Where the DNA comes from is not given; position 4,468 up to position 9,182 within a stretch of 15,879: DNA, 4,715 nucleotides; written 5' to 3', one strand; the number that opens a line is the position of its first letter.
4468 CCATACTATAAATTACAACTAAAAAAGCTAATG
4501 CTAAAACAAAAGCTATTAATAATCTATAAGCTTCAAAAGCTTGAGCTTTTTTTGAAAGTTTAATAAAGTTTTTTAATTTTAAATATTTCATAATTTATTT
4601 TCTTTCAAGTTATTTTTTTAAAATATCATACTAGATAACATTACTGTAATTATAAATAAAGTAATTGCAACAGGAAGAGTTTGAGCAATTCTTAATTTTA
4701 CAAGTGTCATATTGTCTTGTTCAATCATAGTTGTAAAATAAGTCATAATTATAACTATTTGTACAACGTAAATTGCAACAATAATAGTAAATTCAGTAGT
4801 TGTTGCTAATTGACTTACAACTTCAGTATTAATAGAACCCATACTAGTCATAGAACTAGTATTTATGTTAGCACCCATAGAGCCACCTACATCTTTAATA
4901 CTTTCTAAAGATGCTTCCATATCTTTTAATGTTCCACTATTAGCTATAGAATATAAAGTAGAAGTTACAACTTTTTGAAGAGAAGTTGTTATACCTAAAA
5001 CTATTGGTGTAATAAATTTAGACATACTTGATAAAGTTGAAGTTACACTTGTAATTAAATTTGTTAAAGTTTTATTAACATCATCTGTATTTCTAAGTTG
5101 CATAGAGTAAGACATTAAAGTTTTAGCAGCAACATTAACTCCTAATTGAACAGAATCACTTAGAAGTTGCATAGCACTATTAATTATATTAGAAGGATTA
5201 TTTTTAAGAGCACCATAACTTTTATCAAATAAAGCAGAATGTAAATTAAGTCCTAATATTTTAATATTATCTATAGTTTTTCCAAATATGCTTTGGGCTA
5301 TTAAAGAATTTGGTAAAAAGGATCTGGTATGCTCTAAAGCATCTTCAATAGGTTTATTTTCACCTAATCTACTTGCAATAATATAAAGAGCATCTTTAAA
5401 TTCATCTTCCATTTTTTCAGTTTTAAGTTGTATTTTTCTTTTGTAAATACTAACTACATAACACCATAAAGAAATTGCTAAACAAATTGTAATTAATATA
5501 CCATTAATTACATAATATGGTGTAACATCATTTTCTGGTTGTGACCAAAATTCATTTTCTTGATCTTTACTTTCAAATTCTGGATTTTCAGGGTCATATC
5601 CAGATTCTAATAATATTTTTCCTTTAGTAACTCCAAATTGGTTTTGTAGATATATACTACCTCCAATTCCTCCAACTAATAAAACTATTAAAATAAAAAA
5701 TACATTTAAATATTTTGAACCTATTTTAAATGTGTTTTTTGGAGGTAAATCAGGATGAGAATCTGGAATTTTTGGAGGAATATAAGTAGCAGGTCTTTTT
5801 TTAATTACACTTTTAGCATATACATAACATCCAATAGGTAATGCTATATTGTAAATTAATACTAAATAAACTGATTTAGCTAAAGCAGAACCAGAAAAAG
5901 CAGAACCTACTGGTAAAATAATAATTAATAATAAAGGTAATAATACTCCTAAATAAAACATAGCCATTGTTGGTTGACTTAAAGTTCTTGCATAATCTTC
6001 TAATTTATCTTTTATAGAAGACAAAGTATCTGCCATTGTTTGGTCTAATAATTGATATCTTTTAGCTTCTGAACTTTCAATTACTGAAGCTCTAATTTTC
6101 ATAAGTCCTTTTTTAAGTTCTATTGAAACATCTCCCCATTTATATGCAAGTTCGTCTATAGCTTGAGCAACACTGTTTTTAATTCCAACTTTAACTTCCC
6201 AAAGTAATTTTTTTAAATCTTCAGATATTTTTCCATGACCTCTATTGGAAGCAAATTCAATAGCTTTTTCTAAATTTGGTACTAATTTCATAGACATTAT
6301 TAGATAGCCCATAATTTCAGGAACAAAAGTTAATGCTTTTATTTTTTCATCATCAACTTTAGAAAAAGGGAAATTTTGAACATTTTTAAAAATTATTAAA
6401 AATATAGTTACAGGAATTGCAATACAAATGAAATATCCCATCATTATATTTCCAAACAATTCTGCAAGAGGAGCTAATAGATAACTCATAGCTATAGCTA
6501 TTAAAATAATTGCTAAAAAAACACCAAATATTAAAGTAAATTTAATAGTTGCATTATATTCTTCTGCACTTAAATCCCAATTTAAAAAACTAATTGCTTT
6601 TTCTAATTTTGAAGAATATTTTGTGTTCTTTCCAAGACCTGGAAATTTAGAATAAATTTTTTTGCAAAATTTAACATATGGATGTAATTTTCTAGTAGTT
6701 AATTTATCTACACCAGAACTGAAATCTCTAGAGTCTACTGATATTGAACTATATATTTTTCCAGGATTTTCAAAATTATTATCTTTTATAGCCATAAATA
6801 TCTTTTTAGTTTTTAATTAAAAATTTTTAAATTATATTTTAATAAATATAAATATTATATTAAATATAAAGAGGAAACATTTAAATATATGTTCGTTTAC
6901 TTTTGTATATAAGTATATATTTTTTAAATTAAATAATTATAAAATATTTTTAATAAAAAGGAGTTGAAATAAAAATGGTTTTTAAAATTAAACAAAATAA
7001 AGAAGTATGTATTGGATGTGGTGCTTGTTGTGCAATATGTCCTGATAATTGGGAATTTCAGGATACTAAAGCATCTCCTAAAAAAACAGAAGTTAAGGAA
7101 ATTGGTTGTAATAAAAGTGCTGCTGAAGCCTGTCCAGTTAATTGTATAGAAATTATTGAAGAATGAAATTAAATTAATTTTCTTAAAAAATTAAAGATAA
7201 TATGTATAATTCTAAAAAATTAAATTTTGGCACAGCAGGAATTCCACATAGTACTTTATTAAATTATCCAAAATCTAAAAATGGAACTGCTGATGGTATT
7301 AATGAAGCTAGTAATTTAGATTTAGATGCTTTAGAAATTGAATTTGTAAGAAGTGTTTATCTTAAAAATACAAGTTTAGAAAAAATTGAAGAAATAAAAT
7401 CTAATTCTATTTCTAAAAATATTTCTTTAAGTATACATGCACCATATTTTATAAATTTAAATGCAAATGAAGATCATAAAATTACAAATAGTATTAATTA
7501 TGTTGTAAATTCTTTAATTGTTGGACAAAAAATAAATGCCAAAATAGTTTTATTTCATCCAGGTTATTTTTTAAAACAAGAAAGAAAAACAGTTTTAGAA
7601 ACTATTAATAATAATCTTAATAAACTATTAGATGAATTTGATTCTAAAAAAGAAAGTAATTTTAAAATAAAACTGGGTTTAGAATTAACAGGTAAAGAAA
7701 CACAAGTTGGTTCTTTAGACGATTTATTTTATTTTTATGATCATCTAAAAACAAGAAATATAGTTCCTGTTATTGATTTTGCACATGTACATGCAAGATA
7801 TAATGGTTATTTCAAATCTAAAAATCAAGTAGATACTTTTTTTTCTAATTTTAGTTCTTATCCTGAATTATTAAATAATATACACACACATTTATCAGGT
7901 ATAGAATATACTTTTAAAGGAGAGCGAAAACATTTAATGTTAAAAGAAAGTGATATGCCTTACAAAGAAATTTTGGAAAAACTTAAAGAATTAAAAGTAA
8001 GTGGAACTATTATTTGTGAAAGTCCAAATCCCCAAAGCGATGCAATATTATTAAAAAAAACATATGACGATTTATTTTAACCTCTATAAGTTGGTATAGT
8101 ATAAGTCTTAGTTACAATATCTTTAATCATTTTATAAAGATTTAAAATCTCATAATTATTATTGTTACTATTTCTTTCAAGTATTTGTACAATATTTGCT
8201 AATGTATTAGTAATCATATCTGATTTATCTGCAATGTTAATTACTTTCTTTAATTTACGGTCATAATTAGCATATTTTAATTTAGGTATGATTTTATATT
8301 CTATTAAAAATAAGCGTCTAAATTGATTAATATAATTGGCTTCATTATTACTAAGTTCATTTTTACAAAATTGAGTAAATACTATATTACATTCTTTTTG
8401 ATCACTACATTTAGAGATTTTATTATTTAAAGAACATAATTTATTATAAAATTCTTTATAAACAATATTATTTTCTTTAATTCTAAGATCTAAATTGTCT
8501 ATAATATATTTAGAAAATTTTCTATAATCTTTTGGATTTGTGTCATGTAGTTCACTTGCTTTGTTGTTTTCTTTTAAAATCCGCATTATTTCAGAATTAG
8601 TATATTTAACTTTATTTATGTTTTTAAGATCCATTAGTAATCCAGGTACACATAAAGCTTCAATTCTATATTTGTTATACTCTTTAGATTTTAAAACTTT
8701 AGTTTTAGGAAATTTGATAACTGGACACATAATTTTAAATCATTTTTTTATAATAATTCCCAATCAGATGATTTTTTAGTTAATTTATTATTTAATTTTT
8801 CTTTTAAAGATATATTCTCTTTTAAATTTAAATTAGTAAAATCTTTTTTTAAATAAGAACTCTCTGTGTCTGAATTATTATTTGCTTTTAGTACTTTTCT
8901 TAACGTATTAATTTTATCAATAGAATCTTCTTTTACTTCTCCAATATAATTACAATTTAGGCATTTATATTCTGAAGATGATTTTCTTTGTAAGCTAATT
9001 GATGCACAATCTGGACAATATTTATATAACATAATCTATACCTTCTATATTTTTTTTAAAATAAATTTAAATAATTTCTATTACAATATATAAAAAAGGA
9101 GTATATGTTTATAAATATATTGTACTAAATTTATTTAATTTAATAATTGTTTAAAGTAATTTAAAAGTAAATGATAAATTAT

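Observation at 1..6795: Paralog-rich archaeal type IV pilus-like operon: platform protein followed by seven tandem pilin-like genes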

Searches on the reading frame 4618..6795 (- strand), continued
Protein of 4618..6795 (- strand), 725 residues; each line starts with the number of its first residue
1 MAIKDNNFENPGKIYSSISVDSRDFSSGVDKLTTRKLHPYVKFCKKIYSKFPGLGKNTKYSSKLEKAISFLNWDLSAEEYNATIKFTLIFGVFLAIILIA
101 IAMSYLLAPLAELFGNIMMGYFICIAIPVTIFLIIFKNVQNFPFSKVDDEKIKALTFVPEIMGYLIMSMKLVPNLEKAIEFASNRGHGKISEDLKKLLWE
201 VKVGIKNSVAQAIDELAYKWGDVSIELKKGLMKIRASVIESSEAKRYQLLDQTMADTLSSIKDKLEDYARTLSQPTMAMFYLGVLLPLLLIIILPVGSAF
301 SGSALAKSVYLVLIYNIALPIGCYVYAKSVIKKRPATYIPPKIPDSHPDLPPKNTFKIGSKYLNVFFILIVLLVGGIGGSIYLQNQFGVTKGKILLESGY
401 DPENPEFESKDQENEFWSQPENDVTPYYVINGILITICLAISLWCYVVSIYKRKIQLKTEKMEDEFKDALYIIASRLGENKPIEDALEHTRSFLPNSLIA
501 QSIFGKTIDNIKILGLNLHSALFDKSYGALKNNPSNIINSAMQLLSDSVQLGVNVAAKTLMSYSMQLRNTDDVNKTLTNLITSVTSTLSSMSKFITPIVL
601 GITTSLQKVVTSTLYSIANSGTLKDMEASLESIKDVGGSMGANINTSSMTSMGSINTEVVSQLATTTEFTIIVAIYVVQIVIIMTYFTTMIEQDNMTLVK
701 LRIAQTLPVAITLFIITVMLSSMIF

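Call 60: search_protein_families(library=ncbifam, max_evalue=0.001, proteins=[L004:7706-9994:+, L003:7700-9994:+, L020:7642-9933:+, P0060, L067:6106-9966:+])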
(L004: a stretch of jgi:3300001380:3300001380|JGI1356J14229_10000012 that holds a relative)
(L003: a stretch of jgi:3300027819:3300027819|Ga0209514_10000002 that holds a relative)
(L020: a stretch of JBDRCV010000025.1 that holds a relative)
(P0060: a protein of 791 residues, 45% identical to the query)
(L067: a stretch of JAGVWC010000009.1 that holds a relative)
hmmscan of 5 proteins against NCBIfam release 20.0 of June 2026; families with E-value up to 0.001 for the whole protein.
L004:7706-9994:+ (762 aa): 18 families
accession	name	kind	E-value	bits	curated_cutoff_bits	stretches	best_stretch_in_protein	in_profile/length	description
NF058587.1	archaellum_moto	equivalog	1.4e-36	126.3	550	1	295-631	114-437/527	archaellum flagellar ATPase motor FlaI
TIGR03819.1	heli_sec_ATPase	hypoth_equivalog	1.7e-36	126.1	373.15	1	299-586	19-297/340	TadA family conjugal transfer-associated ATPase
TIGR02788.1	VirB11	equivalog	1.9e-20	73.1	249.95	1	451-588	137-264/308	P-type DNA transfer ATPase VirB11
TIGR02782.1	TrbB_P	equivalog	7.1e-20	71.5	304.55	1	334-587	17-253/303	P-type conjugative transfer ATPase TrbB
NF053672.1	bindosome_BasE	exception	1.8e-17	63.3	1000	1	218-626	36-429/512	bindosome assembly system ATPase subunit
NF010469.0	PRK13894.1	subfamily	3.5e-14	52.9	508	1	371-586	63-264/320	conjugal transfer ATPase TrbB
NF041000.1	ATPase_ComGA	equivalog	1.1e-11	44.2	300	1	454-605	124-260/267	competence type IV pilus ATPase ComGA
NF010407.0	PRK13833.1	subfamily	1.2e-10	41.4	499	1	391-586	78-259/323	conjugal transfer protein TrbB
NF010425.0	PRK13851.1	equivalog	1.4e-09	37.3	461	1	453-580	157-274/344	type IV secretion system protein VirB11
TIGR01420.1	pilT_fam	subfamily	1.5e-08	34.3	319.1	1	454-588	118-241/343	PilT/PilU family type 4a pilus ATPase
NF010475.0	PRK13900.1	equivalog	1.3e-07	31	389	1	453-612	155-310/333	type IV secretion system ATPase VirB11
TIGR02533.1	type_II_gspE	equivalog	6.9e-07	28.3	630.25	1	459-596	244-365/486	type II secretion system ATPase GspE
NF007755.0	PRK10436.1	equivalog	1.1e-06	27.7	617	1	457-611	218-357/465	type II secretion system protein GspE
NF053534.1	T4PilAsmATPsTfpB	equivalog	1.9e-05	23.3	850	1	458-607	336-469/584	type IV pilus assembly ATPase TfpB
TIGR02525.1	plasmid_TraJ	equivalog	2.4e-05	23.5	368.3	1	449-601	140-284/372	plasmid transfer ATPase TraJ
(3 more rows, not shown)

L003:7700-9994:+ (764 aa): 17 families
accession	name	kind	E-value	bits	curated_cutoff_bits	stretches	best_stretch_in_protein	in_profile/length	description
NF058587.1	archaellum_moto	equivalog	4.5e-40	137.9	550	1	302-678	119-479/527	archaellum flagellar ATPase motor FlaI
TIGR03819.1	heli_sec_ATPase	hypoth_equivalog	1.7e-36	126.1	373.15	1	310-588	32-297/340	TadA family conjugal transfer-associated ATPase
TIGR02782.1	TrbB_P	equivalog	5.7e-23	81.6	304.55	1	336-598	17-262/303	P-type conjugative transfer ATPase TrbB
TIGR02788.1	VirB11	equivalog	2.2e-21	76.2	249.95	1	455-590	139-264/308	P-type DNA transfer ATPase VirB11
NF053672.1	bindosome_BasE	exception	2.5e-21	76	1000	1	220-688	36-480/512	bindosome assembly system ATPase subunit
NF010469.0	PRK13894.1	subfamily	8e-16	58.3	508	1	364-588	53-264/320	conjugal transfer ATPase TrbB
NF010407.0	PRK13833.1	subfamily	9.1e-13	48.3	499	1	392-588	77-259/323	conjugal transfer protein TrbB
NF010425.0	PRK13851.1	equivalog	3.4e-11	42.6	461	1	455-581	157-273/344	type IV secretion system protein VirB11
NF041000.1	ATPase_ComGA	equivalog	6.4e-11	41.8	300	1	459-608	127-261/267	competence type IV pilus ATPase ComGA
TIGR01420.1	pilT_fam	subfamily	3.3e-09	36.4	319.1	1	460-590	122-241/343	PilT/PilU family type 4a pilus ATPase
TIGR02533.1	type_II_gspE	equivalog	2.4e-08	33.1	630.25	1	461-598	244-365/486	type II secretion system ATPase GspE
NF053534.1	T4PilAsmATPsTfpB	equivalog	6.1e-08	31.5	850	1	460-617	336-475/584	type IV pilus assembly ATPase TfpB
NF007755.0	PRK10436.1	equivalog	9.9e-08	31.1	617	1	459-614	218-358/465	type II secretion system protein GspE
NF010475.0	PRK13900.1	equivalog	3.4e-07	29.6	389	1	457-583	157-274/333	type IV secretion system ATPase VirB11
TIGR02538.1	type_IV_pilB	equivalog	4.6e-07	28.8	675.65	1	460-608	316-448/564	type IV-A pilus assembly ATPase PilB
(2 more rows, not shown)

L020:7642-9933:+ (763 aa): 17 families
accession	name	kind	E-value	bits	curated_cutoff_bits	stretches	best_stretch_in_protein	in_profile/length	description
NF058587.1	archaellum_moto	equivalog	5.5e-45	154.1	550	1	297-659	114-461/527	archaellum flagellar ATPase motor FlaI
TIGR03819.1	heli_sec_ATPase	hypoth_equivalog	6e-38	130.9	373.15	1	307-588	29-297/340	TadA family conjugal transfer-associated ATPase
NF053672.1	bindosome_BasE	exception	1.5e-22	80.1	1000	1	218-628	34-429/512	bindosome assembly system ATPase subunit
TIGR02788.1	VirB11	equivalog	7.3e-22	77.8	249.95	1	453-590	137-264/308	P-type DNA transfer ATPase VirB11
TIGR02782.1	TrbB_P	equivalog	1.6e-20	73.6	304.55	1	336-590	17-254/303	P-type conjugative transfer ATPase TrbB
NF010469.0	PRK13894.1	subfamily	2e-16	60.3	508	1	332-589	27-265/320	conjugal transfer ATPase TrbB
NF010407.0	PRK13833.1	subfamily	5e-12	45.9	499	1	373-588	58-259/323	conjugal transfer protein TrbB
NF041000.1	ATPase_ComGA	equivalog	5.4e-12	45.3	300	1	456-608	124-261/267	competence type IV pilus ATPase ComGA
NF010425.0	PRK13851.1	equivalog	7.2e-12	44.8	461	1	457-582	159-274/344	type IV secretion system protein VirB11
TIGR01420.1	pilT_fam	subfamily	6.4e-11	42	319.1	1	338-590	10-241/343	PilT/PilU family type 4a pilus ATPase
NF010475.0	PRK13900.1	equivalog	1.5e-08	34.1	389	1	456-584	156-275/333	type IV secretion system ATPase VirB11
TIGR02533.1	type_II_gspE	equivalog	7.9e-08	31.4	630.25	1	460-597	243-364/486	type II secretion system ATPase GspE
NF007755.0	PRK10436.1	equivalog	9.4e-08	31.1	617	1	458-609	217-353/465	type II secretion system protein GspE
TIGR02538.1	type_IV_pilB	equivalog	4.6e-07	28.8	675.65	1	460-608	316-448/564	type IV-A pilus assembly ATPase PilB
NF053534.1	T4PilAsmATPsTfpB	equivalog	5.8e-07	28.3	850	1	460-609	336-469/584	type IV pilus assembly ATPase TfpB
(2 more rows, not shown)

P0060 (791 aa): 0 families

L067:6106-9966:+ (1286 aa): 25 families
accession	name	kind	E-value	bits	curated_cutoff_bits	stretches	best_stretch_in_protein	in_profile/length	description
NF011491.0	PRK14898.1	equivalog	8.1e-55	186.3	783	1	494-1011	76-546/860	DNA-directed RNA polymerase subunit A''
TIGR03819.1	heli_sec_ATPase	hypoth_equivalog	4.6e-32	111.5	373.15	2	302-494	22-214/340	TadA family conjugal transfer-associated ATPase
NF058587.1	archaellum_moto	equivalog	4.1e-31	108.3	550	2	295-494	114-311/527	archaellum flagellar ATPase motor FlaI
NF005852.0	PRK07773.1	equivalog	2.4e-29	102.2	780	1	794-1014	594-832/886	replicative DNA helicase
NF003159.0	PRK04132.1-4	equivalog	1e-22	80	999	3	541-620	94-172/852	replication factor C small subunit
NF045703.1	rSAM_Tes_intein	exception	8.2e-22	76.9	1700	1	526-881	187-541/1040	tetraether lipid synthase Tes, intein-containing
NF003157.0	PRK04132.1-2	equivalog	1.3e-19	69.6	1103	2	723-905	173-363/864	replication factor C small subunit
TIGR02782.1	TrbB_P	equivalog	2.2e-17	63.3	304.55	1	355-513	35-190/303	P-type conjugative transfer ATPase TrbB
TIGR02788.1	VirB11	equivalog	5.3e-15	55.2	249.95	1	1037-1103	200-264/308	P-type DNA transfer ATPase VirB11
NF003158.0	PRK04132.1-3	equivalog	1.2e-14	52.5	1750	1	495-621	63-175/1437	replication factor C small subunit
NF011418.0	PRK14845.1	equivalog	3.5e-14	51.5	756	1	542-899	64-312/1049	translation initiation factor IF-2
NF053672.1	bindosome_BasE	exception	1e-13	50.9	1000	1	221-490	39-302/512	bindosome assembly system ATPase subunit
NF010469.0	PRK13894.1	subfamily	5.1e-13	49.1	508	1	371-494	63-188/320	conjugal transfer ATPase TrbB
NF011303.0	PRK14715.1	equivalog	1.8e-12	45.2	1585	1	541-864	940-1269/1627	DNA-directed DNA polymerase II large subunit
NF038098.1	GyrA_w_intein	exception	3.4e-12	45.1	1850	1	795-1009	319-538/1232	intein-containing DNA gyrase subunit A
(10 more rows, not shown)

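Call 79: search_protein_families(library=pfam, max_evalue=0.01, proteins=[L002:18250-22183:+, L004:19919-22369:+])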
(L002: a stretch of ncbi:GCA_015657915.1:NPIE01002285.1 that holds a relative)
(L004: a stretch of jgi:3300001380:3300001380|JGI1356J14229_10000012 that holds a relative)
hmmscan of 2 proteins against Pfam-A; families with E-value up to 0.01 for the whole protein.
L002:18250-22183:+ (1311 aa): 0 families

L004:19919-22369:+ (817 aa): 0 families

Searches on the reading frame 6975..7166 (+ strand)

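Call 8: search_protein_families(library=pfam, max_evalue=0.01, proteins=[window:6975-7166:+])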
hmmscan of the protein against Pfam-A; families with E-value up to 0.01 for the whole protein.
window:6975-7166:+ (63 aa): 8 families
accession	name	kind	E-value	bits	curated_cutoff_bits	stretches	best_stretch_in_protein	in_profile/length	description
PF13370.11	Fer4_13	-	1.5e-07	32.4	24.5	1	9-59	3-57/58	4Fe-4S single cluster domain of Ferredoxin I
PF13459.11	Fer4_15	-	1.4e-05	26.1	22.4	1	8-60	4-66/66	4Fe-4S single cluster domain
PF25160.1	LdpA_Fe-S-bd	-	0.00013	22.1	27.6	1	9-24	25-40/49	LdpA Fe-S cluster-binding domain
PF14697.11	Fer4_21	-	0.00017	22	35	1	8-60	4-59/59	4Fe-4S dicluster domain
PF12838.12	Fer4_7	-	0.00021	22.1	27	1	12-56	2-51/52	4Fe-4S dicluster domain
PF12837.12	Fer4_6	-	0.003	17.9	25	1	8-24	5-21/24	4Fe-4S binding domain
PF12800.12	Fer4_4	-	0.0062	17.3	24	1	10-24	2-16/17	4Fe-4S binding domain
PF13237.11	Fer4_10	-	0.0084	16.5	25.5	0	4-58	1-43/53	4Fe-4S dicluster domain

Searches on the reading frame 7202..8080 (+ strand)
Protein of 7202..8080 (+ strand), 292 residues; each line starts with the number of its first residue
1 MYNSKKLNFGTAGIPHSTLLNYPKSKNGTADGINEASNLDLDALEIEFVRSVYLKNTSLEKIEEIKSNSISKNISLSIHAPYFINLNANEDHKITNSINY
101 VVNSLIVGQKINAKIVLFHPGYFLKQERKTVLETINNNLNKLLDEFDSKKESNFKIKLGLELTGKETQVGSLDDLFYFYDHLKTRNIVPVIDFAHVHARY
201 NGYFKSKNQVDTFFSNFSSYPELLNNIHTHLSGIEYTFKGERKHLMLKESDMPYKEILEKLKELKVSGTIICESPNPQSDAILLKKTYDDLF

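Call 8: search_protein_families(library=pfam, max_evalue=0.01, proteins=[window:7202-8080:+])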
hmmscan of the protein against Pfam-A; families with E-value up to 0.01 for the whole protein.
window:7202-8080:+ (292 aa): 1 family
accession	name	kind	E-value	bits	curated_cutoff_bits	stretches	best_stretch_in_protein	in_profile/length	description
PF01261.30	AP_endonuc_2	-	4.6e-29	102.3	31.1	1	35-278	3-233/249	Xylose isomerase-like TIM barrel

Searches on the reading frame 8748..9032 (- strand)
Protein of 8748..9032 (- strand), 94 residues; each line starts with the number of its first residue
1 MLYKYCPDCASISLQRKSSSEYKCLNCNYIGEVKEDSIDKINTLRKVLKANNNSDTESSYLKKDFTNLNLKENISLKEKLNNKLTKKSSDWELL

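Call 8: search_protein_families(library=pfam, max_evalue=0.01, proteins=[window:8748-9032:-])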
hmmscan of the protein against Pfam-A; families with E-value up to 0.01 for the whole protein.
window:8748-9032:- (94 aa): 1 family
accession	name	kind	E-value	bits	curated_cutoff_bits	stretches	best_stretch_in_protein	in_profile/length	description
PF06677.18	Auto_anti-p27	-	0.0063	17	24.1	1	1-27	13-39/40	Sjogren's syndrome/scleroderma autoantigen 1 (Autoantigen p27)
